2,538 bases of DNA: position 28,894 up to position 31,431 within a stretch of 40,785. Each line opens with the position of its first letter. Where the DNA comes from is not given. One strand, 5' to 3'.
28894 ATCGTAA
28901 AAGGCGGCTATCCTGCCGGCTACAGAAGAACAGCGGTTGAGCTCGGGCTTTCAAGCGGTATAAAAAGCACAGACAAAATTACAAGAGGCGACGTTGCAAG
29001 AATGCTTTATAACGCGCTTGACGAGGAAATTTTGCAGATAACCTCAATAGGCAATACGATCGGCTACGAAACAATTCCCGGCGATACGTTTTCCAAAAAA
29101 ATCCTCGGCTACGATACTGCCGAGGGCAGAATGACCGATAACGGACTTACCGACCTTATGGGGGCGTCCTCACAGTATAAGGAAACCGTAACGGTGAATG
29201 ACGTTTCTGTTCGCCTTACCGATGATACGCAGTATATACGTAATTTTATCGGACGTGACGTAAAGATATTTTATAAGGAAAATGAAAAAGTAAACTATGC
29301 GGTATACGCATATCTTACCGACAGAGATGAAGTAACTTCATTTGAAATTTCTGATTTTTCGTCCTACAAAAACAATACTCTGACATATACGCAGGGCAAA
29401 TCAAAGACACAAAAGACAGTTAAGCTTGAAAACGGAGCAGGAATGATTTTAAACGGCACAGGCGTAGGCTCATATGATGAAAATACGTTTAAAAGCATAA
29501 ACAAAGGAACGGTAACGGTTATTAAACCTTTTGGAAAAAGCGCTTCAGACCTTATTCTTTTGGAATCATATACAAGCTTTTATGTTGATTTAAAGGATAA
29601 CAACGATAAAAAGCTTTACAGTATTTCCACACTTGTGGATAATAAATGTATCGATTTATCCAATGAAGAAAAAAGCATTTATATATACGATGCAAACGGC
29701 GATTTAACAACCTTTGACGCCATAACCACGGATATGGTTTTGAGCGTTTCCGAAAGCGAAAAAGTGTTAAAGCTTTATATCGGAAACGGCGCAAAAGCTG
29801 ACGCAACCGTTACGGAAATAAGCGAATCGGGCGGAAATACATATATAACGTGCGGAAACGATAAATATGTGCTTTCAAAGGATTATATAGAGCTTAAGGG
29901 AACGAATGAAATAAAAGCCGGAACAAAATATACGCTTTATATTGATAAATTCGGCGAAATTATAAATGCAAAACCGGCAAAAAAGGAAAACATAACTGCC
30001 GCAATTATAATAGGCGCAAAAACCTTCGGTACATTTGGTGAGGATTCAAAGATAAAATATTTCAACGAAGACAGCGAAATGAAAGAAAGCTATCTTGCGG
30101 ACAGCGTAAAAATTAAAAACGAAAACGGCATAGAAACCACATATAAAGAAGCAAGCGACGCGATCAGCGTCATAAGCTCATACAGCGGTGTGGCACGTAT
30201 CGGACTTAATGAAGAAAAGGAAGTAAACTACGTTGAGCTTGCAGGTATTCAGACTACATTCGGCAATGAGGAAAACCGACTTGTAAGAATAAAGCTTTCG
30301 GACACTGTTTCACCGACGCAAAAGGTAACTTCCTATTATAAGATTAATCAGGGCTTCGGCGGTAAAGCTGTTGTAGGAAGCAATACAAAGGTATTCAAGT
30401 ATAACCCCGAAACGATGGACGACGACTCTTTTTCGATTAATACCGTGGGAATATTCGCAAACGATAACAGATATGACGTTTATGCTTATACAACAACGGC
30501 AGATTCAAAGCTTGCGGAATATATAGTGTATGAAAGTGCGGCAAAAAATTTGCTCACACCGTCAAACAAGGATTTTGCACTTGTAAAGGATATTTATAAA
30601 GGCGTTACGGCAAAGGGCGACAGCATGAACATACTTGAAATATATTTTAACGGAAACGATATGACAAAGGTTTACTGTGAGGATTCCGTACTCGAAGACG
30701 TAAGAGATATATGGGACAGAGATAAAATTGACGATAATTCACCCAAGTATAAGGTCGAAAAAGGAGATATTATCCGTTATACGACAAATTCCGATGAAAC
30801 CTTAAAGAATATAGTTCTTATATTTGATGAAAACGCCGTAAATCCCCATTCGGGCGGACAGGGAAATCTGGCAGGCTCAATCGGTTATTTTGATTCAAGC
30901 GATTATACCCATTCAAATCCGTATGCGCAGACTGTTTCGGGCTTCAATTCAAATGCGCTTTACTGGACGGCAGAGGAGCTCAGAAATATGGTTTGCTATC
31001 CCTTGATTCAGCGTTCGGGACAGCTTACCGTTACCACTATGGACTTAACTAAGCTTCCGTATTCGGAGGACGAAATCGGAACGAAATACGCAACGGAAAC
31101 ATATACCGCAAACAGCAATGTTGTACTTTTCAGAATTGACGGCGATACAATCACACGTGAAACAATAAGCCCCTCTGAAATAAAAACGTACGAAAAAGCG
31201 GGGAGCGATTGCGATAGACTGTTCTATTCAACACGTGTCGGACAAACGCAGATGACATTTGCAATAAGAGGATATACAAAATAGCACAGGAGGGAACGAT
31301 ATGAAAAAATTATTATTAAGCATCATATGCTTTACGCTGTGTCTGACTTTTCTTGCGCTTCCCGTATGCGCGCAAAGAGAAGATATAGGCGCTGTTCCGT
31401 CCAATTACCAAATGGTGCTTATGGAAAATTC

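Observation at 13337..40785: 27-kb locus coupling a YesMN-type sensor and LplABC-type importer to five giant secreted or SLH-anchored proteins: candidate undescribed Gram-positive surface glycan-capture machine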

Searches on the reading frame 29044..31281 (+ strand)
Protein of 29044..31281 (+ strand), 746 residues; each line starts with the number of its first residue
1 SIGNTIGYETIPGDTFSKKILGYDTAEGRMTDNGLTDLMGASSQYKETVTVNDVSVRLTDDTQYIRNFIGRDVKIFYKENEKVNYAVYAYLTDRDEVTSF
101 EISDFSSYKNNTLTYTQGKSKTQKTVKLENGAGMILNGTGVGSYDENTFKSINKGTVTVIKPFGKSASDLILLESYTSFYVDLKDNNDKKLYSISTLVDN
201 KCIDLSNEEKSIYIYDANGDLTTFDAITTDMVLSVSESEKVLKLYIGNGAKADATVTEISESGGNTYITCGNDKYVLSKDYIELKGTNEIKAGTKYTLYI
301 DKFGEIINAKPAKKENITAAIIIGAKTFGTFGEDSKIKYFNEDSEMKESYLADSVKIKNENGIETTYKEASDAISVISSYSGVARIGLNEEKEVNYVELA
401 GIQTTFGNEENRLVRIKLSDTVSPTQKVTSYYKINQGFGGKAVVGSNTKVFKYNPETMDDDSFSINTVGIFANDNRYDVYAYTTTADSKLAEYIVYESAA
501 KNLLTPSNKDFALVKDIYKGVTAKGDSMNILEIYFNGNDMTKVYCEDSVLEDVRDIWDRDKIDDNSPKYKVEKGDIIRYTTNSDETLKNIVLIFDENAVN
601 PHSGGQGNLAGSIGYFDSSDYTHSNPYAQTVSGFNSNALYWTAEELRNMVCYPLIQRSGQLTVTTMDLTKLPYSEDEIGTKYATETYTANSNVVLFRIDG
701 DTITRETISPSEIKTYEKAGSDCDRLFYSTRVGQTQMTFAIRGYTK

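Call 27: find_homologous_proteins(query=window:29044-31281:+)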
Query window:29044-31281:+ (746 aa): 6 proteins with E <= 0.001 among 8000 candidates.
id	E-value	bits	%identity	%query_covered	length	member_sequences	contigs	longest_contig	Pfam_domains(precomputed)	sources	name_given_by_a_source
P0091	0.0e+0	1612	99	100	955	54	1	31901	PF00395.26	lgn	-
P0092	2.3e-277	940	59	100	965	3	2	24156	PF00395.26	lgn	-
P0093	1.8e-266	904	56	100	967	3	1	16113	PF00395.26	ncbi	-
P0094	7.4e-89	317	32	99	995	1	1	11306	PF00395.26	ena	-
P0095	1.7e-65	240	28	99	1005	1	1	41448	PF00395.26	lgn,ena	-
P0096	7.1e-46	175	28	97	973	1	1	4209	PF00395.26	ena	-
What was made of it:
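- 28417..31284 (+): G3, 955 aa. It has a signal peptide, N-terminal SLH domains (aa ~30-205) and an all-beta region of ~750 aa whose fold is unknown. The non-SLH part has only 6 homologue clusters in 5.8 billion (call 27).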

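Call 28: find_encoding_contigs(protein=P0093, flank=10000, max_places=2)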
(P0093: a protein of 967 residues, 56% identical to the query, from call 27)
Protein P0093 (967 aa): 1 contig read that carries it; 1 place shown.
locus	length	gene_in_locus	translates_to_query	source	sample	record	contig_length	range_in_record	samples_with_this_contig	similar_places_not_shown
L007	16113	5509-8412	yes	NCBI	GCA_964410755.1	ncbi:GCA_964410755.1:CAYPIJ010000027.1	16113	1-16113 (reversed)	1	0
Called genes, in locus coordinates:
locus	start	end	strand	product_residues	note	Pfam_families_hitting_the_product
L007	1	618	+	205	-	?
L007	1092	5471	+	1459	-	PF00395:SLH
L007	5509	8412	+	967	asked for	PF00395:SLH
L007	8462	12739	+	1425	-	PF07833:Cu_amine_oxidN1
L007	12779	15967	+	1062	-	-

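Call 29: find_encoding_contigs(protein=P0095, flank=10000, max_places=2)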
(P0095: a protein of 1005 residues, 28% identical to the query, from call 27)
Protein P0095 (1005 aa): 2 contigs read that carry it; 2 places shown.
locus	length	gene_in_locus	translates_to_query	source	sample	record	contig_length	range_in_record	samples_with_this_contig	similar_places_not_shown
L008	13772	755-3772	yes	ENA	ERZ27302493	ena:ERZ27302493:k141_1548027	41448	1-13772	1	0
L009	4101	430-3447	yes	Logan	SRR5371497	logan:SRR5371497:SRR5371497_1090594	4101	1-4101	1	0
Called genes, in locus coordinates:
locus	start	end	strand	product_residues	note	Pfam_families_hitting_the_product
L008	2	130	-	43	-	?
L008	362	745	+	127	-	PF00395:SLH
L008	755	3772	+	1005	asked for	PF00395:SLH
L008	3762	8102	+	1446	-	PF07833:Cu_amine_oxidN1, PF21231:GH141_M (weak)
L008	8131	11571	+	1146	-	-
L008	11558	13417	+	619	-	PF00395:SLH (faint), PF13472:Lipase_GDSL_2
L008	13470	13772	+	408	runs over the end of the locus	PF07690:MFS_1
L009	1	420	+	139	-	?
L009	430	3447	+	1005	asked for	PF00395:SLH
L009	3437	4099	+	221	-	?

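Call 30: find_encoding_contigs(protein=P0094, flank=10000, max_places=2)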
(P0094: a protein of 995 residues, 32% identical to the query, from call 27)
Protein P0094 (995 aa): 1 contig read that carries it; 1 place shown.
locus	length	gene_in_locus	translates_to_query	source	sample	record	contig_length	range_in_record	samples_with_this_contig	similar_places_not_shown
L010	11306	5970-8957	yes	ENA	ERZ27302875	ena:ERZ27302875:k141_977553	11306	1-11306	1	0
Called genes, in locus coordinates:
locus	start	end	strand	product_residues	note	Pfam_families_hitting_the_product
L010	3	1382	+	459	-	?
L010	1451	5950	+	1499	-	PF00395:SLH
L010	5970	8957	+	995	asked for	PF00395:SLH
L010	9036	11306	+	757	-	?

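Call 68: predict_structure(alignment_id=A4)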
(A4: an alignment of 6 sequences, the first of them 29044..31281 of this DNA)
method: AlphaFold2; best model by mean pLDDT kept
length: 746 residues; sequences in the alignment: 6
mean_pLDDT: 59.7   pTM: 0.40
mean pLDDT of the five models: 59.7, 52.7, 51.6, 51.0, 46.7
residues with pLDDT >= 90: 14; 70-90: 265; 50-70: 211; < 50: 256
segments of 3 or more residues with pLDDT < 50: 1-23, 31-68, 79-90, 196-200, 330-332, 403-447, 453-477, 486-490, 498-509, 555-567, 594-644, 670-682, 732-734
pLDDT, mean of each block of 10 residues (from residue 1): 27 36 51 40 34 33 41 52 46 70 89 78 83 73 83 83 80 84 73 53 75 74 77 81 75 84 82 82 69 79 79 60 66 67 70 83 80 81 78 83 39 28 29 28 45 46 32 45 53 51 37 64 65 58 67 47 47 60 63 42 27 28 27 30 53 62 57 43 52 78 82 66 68 61 62
secondary structure, 60 per line:
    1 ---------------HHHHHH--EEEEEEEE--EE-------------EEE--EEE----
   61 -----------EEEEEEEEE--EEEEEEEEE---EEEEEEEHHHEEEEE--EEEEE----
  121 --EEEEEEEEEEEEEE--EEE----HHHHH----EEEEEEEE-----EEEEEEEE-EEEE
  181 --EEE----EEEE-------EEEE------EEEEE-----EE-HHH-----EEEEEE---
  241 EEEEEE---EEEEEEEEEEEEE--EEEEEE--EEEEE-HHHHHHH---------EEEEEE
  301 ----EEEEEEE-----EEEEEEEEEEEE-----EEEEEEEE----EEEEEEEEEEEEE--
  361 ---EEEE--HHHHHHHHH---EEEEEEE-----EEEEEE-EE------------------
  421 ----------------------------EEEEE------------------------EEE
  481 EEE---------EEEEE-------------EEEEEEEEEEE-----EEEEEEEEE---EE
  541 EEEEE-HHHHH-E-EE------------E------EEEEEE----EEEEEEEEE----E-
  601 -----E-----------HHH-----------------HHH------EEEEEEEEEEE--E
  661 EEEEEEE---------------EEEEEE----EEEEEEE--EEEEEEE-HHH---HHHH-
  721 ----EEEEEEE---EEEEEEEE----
elements in order (helices of 4 or more, strands of 3 or more residues): H16-21 E24-31 E49-51 E54-56 E72-80 E83-91 E95-101 E105-109 E112-116 E123-136 E139-141 H146-150 E155-162 E168-175 E177-180 E183-185 E190-193 E201-204 E211-215 E232-237 E241-246 E250-262 E265-270 E273-277 H279-285 E295-300 E305-311 E317-328 E334-341 E346-358 E364-367 H370-378 E382-388 E394-399 E449-453 E478-483 E493-497 E511-521 E527-535 E539-545 H547-551 E576-581 E586-594 E647-657 E660-667 E683-688 E693-699 E702-708 H716-719 E725-731 E735-742
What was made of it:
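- Tried and rejected: The AF2 model from a 6-sequence alignment was poor (pLDDT 59.7, pTM 0.40, call 68).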

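Call 70: fold_search(model_id=the predicted structure, library=pdb)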
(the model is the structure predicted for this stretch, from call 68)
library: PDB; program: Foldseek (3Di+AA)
matches with E <= 10: 568; with E <= 0.001: 3
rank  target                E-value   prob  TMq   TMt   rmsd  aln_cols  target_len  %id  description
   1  7zn7_A                3.9e-04  0.14  0.07  0.06  28.0       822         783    8  Cryo-EM structure of RCMV-E E27 bound to human DDB1 (deltaBPB) and rat STAT2 CCD (released 2022-11-09)
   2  9e2u_A                8.2e-04  0.21  0.10  0.09  27.6       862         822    7  Crystal structure of DDB1-CRBN-ALV1 complex bound to triple ZnF of Helios (IKZF2 ZF1-3) (released 2025-09-03)
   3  6h0g_A                9.5e-04  0.13  0.07  0.07  27.6       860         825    9  Structure of the DDB1-CRBN-pomalidomide complex bound to ZNF692(ZF4) (released 2018-11-07)
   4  8buq_A                1.3e-03  0.12  0.07  0.07  28.6       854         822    9  Structure of DDB1 bound to DS43-engaged CDK12-cyclin K (released 2023-09-13)
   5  8wqr_A                1.4e-03  0.12  0.07  0.06  31.2       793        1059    9  Structure of the DDB1-AMBRA1 E3 ligase receptor complex linked to cell cycle regulation (released 2023-12-20)
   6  6h0f_A                1.5e-03  0.13  0.07  0.07  28.9       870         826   10  Structure of DDB1-CRBN-pomalidomide complex bound to IKZF1(ZF2) (released 2018-11-07)
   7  4a09_A                1.8e-03  0.12  0.08  0.07  32.9       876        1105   10  Structure of hsDDB1-drDDB2 bound to a 15 bp CPD-duplex (purine at D-1 position) at 3.1 A resolution (CPD 2) (released 2011-11-30)
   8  4a0b_C                1.8e-03  0.11  0.08  0.06  35.1       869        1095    8  Structure of hsDDB1-drDDB2 bound to a 16 bp CPD-duplex (pyrimidine at D-1 position) at 3.8 A resolution (CPD 4) (released 2011-11-30)
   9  9zz6_A                1.9e-03  0.15  0.09  0.08  28.7       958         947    7  The ER membrane protein complex acts as a chaperone to promote voltage-gated calcium channel assembly (released 2026-02-18)
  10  6h0f_D                1.9e-03  0.13  0.08  0.07  28.9       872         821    9  Structure of DDB1-CRBN-pomalidomide complex bound to IKZF1(ZF2) (released 2018-11-07)
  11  6ue5_B                1.9e-03  0.09  0.07  0.07  27.7       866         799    9  Crystal structure of full-length human DCAF15-DDB1-deltaPBP-DDA1-RBM39 in complex with 4-(aminomethyl)-N-(3-cyano-4-me (released 2019-12-18)
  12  6ud7_B                2.2e-03  0.13  0.08  0.08  27.7       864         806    9  Crystal structure of full-length human DCAF15-DDB1(deltaBPB)-DDA1-RBM39 in complex with indisulam (released 2019-12-18)
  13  4e54_A                2.2e-03  0.09  0.07  0.06  34.9       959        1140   10  Damaged DNA induced UV-damaged DNA-binding protein (UV-DDB) dimerization and its roles in chromatinized DNA repair (released 2012-08-08)
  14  6q0r_A                2.5e-03  0.08  0.07  0.06  27.1       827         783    8  Structure of DDB1-DDA1-DCAF15 complex bound to E7820 and RBM39 (released 2019-11-13)
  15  8d81_A                2.6e-03  0.10  0.07  0.07  28.5       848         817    9  Cereblon~DDB1 bound to Pomalidomide (released 2022-07-20)
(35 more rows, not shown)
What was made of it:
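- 28417..31284 (+): The AF2 model is poor (pLDDT 59.7, call 68) and Foldseek gives nothing meaningful (TM<=0.10, call 70).
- G3's fold is unknown (calls 68, 70).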
